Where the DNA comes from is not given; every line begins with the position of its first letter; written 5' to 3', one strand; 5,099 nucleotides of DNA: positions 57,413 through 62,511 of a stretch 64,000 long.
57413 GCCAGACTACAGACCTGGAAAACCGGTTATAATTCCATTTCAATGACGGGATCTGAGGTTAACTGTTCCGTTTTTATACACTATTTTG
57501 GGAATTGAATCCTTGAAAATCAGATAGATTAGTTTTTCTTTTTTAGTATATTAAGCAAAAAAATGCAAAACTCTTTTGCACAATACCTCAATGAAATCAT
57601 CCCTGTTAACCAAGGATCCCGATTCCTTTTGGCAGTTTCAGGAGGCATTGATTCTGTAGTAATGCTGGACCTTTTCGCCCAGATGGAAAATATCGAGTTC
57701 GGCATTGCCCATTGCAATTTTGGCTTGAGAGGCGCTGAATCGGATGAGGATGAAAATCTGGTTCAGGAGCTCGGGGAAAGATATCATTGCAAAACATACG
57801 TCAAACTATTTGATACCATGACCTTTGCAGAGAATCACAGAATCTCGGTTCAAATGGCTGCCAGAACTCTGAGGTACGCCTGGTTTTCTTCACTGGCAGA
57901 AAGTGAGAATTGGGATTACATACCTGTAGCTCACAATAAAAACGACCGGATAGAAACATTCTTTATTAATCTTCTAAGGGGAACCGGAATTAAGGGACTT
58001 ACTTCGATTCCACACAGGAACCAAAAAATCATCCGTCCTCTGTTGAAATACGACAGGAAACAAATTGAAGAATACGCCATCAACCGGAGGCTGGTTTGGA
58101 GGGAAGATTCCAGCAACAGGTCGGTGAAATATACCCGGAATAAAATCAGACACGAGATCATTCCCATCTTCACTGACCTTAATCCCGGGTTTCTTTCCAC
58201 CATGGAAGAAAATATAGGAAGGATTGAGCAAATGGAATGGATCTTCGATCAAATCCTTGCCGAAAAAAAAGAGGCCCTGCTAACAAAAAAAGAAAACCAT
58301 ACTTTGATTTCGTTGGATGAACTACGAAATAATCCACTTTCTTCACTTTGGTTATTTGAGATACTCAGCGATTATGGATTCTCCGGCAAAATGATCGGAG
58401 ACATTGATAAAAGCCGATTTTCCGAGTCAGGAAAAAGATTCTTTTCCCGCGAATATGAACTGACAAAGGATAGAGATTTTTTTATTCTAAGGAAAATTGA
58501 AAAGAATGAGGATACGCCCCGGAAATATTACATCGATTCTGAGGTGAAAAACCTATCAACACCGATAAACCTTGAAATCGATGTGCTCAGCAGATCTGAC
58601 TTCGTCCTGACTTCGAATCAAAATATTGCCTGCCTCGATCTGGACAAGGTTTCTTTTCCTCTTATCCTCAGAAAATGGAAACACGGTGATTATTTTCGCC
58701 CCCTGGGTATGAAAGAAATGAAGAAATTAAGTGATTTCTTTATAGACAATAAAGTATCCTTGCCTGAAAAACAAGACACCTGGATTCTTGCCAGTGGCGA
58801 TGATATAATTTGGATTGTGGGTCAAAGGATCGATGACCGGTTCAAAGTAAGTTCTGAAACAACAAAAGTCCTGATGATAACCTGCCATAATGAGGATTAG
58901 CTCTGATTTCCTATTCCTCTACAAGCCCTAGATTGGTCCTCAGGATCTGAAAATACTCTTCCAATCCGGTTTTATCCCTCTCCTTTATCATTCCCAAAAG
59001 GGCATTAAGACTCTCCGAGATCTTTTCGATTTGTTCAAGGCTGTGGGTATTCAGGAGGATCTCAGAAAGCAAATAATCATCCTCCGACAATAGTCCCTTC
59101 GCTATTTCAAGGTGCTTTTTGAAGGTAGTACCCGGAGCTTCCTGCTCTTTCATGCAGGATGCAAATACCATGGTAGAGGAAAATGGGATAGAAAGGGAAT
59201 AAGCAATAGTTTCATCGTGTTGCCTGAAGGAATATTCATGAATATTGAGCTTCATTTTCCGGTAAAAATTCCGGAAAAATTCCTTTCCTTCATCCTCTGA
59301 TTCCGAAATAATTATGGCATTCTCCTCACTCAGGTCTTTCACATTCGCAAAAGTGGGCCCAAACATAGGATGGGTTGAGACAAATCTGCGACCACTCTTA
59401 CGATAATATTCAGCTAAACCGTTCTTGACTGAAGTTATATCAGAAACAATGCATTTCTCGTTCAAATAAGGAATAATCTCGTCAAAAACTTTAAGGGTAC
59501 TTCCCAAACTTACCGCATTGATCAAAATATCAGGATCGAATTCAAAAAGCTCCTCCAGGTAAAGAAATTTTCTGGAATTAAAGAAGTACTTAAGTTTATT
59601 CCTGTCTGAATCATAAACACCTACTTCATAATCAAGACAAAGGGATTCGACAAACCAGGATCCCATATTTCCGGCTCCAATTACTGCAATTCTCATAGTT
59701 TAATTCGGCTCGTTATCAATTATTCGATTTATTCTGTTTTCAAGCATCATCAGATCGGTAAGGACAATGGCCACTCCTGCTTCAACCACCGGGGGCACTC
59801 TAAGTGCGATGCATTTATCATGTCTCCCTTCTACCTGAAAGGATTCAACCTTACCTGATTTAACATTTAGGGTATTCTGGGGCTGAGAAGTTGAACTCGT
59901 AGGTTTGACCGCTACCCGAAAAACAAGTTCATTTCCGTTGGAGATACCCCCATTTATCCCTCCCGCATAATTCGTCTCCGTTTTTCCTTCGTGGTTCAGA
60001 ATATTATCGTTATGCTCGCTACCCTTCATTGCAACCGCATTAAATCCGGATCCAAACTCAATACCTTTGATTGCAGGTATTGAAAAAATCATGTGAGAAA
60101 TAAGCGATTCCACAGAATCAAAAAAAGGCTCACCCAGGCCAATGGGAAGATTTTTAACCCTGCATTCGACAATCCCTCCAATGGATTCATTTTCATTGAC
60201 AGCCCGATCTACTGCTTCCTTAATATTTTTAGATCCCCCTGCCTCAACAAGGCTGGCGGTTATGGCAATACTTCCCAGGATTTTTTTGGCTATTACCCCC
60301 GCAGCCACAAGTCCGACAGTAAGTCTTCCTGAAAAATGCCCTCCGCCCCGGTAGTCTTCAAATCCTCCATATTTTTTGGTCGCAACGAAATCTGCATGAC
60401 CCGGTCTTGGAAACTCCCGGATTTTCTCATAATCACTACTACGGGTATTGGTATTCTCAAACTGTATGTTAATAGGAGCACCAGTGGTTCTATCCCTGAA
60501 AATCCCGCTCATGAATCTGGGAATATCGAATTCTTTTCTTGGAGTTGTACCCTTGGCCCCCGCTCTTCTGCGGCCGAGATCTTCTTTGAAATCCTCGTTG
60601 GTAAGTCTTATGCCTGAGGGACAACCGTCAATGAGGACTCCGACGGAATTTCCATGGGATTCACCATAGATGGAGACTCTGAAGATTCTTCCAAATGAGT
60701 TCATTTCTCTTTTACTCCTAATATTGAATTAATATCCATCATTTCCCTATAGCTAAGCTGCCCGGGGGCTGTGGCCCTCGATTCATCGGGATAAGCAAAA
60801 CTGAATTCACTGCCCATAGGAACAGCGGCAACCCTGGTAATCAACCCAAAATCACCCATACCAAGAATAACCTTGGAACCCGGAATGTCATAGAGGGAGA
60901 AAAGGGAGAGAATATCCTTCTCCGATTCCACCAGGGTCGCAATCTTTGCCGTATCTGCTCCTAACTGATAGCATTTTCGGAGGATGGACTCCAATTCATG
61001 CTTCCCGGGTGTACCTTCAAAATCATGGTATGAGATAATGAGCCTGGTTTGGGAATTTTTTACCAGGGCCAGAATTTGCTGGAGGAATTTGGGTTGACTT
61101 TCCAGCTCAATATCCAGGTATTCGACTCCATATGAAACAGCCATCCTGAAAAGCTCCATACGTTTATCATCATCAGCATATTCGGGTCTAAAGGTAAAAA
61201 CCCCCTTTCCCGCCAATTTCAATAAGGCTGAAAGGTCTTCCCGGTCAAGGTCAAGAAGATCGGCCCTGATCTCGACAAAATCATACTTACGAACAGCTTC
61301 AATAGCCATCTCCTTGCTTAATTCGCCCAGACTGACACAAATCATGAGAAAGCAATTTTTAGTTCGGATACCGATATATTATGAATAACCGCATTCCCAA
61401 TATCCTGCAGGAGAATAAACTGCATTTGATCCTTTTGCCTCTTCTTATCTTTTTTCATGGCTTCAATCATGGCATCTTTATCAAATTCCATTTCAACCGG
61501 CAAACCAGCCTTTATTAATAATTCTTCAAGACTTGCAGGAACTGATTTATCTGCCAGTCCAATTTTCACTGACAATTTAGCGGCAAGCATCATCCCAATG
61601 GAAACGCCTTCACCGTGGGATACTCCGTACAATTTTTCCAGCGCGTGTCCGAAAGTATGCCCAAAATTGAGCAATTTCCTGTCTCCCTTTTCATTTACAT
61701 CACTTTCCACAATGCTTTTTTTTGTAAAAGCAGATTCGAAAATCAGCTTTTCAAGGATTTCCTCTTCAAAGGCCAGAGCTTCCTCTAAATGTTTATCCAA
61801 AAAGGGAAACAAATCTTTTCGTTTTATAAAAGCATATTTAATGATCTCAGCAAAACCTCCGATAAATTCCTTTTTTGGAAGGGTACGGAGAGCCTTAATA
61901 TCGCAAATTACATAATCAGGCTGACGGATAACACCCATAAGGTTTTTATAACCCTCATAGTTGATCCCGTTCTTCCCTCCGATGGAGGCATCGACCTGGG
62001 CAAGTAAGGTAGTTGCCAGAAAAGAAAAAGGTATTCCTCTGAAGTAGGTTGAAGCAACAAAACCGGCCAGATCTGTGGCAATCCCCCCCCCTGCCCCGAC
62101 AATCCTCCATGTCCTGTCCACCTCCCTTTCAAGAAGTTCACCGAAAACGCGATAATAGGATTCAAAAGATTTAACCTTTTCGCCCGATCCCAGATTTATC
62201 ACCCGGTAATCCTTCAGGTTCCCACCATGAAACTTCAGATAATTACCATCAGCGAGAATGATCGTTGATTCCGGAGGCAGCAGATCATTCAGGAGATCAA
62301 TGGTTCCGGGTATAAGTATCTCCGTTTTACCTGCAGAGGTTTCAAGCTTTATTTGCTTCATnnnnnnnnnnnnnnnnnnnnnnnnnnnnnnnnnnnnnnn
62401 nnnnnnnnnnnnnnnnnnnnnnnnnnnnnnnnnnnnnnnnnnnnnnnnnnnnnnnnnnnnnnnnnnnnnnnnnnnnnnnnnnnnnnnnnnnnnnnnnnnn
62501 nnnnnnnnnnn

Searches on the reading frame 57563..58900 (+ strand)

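Call 53: search_protein_families(library=ncbifam, max_evalue=1e-8, proteins=[window:57563-58900:+])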
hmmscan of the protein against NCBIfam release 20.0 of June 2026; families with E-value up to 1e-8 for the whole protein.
window:57563-58900:+ (445 aa): 3 families
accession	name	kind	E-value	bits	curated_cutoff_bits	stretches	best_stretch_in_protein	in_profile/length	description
TIGR02432.1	lysidine_TilS_N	equivalog_domain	2e-52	177.9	93.6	1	20-201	1-189/189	tRNA lysidine(34) synthetase TilS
NF007942.0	PRK10660.1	equivalog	1.4e-28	99.8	606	1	16-251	15-251/439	tRNA lysidine(34) synthetase TilS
NF007972.0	PRK10696.1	equivalog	2.5e-10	40.1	272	1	14-177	37-207/295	tRNA 2-thiocytidine(32) synthetase TtcA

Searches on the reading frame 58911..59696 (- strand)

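Call 54: search_protein_families(library=ncbifam, max_evalue=1e-8, proteins=[window:58911-59696:-])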
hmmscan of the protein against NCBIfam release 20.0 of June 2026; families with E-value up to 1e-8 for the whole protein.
window:58911-59696:- (261 aa): 8 families
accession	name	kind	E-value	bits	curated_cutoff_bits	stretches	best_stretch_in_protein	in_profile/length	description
NF006409.0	PRK08655.1-3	equivalog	1.3e-19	70.9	310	1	1-260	1-271/290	prephenate dehydrogenase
NF006307.0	PRK08507.1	equivalog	3.3e-14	52.7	295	1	1-248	1-264/275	prephenate dehydrogenase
NF008400.0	PRK11199.1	equivalog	1.1e-13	50.9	273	1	5-253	104-347/374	bifunctional chorismate mutase/prephenate dehydrogenase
NF006408.0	PRK08655.1-2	equivalog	7.9e-13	48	422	1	1-184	7-194/441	prephenate dehydrogenase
NF006410.0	PRK08655.1-4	equivalog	1.3e-12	47.2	498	1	1-185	5-196/446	prephenate dehydrogenase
NF005650.0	PRK07417.1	equivalog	1.9e-11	43.8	290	1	56-190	60-202/281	prephenate/arogenate dehydrogenase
NF006407.0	PRK08655.1-1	equivalog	1e-09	37.8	834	1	2-145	2-148/439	prephenate dehydrogenase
NF006411.0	PRK08655.1-5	equivalog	1.4e-09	37.3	464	1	5-141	7-144/443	prephenate dehydrogenase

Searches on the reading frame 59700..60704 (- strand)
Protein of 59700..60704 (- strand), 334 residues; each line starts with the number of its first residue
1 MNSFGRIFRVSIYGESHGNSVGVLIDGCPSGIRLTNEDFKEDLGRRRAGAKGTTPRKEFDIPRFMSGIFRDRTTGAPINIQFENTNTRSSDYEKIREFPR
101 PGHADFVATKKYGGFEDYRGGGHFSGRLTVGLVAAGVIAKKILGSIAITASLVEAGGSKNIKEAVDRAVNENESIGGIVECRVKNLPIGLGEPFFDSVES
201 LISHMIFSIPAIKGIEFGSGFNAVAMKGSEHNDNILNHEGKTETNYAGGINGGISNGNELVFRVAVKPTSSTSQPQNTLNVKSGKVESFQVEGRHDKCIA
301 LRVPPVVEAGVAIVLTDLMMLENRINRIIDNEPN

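Call 54: search_protein_families(library=ncbifam, max_evalue=1e-8, proteins=[window:59700-60704:-])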
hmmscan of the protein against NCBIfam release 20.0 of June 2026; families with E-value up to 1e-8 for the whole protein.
window:59700-60704:- (334 aa): 3 families
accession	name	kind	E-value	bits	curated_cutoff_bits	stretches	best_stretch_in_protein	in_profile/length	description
NF003793.1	PRK05382.1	equivalog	2.5e-108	362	321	2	157-320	180-343/344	chorismate synthase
TIGR00033.1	aroC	equivalog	2.1e-104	349.3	212.2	2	153-321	177-346/351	chorismate synthase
NF009113.0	PRK12463.1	equivalog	6.6e-35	120.8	799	2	160-319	201-364/390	chorismate synthase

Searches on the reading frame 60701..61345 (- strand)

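Call 54: search_protein_families(library=ncbifam, max_evalue=1e-8, proteins=[window:60701-61345:-])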
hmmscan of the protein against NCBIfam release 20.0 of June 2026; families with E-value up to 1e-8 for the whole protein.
window:60701-61345:- (214 aa): 3 families
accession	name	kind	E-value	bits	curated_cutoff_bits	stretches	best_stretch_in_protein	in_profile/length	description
TIGR01093.1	aroD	equivalog_domain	4e-34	118.7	139.3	1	2-203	2-226/229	type I 3-dehydroquinate dehydratase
NF002683.0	PRK02412.2-2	equivalog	2.1e-27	96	329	1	13-210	13-212/215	3-dehydroquinate dehydratase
NF006802.0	PRK09310.1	equivalog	5.2e-15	55.2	598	1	12-206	16-207/477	bifunctional 3-dehydroquinate dehydratase/shikimate dehydrogenase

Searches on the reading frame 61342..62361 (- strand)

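Call 54: search_protein_families(library=ncbifam, max_evalue=1e-8, proteins=[window:61342-62361:-])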
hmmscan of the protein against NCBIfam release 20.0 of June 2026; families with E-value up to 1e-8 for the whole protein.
window:61342-62361:- (339 aa): 5 families
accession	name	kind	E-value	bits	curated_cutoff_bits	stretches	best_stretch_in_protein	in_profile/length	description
TIGR01357.1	aroB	equivalog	1.1e-99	334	305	1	51-331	50-334/344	3-dehydroquinate synthase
TIGR04425.1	P_lya_rel_AroB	hypoth_equivalog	1.5e-72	244.5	400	1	21-324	17-326/348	AroB-related putative sugar phosphate phospholyase (cyclizing)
NF010556.0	PRK13951.1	equivalog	5.4e-57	193.7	560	1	34-336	189-487/492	bifunctional shikimate kinase AroK/3-dehydroquinate synthase AroB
NF010627.0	PRK14021.1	equivalog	6.9e-54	183.2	565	1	61-326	247-524/542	bifunctional shikimate kinase/3-dehydroquinate synthase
NF004852.0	PRK06203.1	equivalog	1.9e-49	168.6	333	1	53-335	90-385/407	3-dehydroquinate synthase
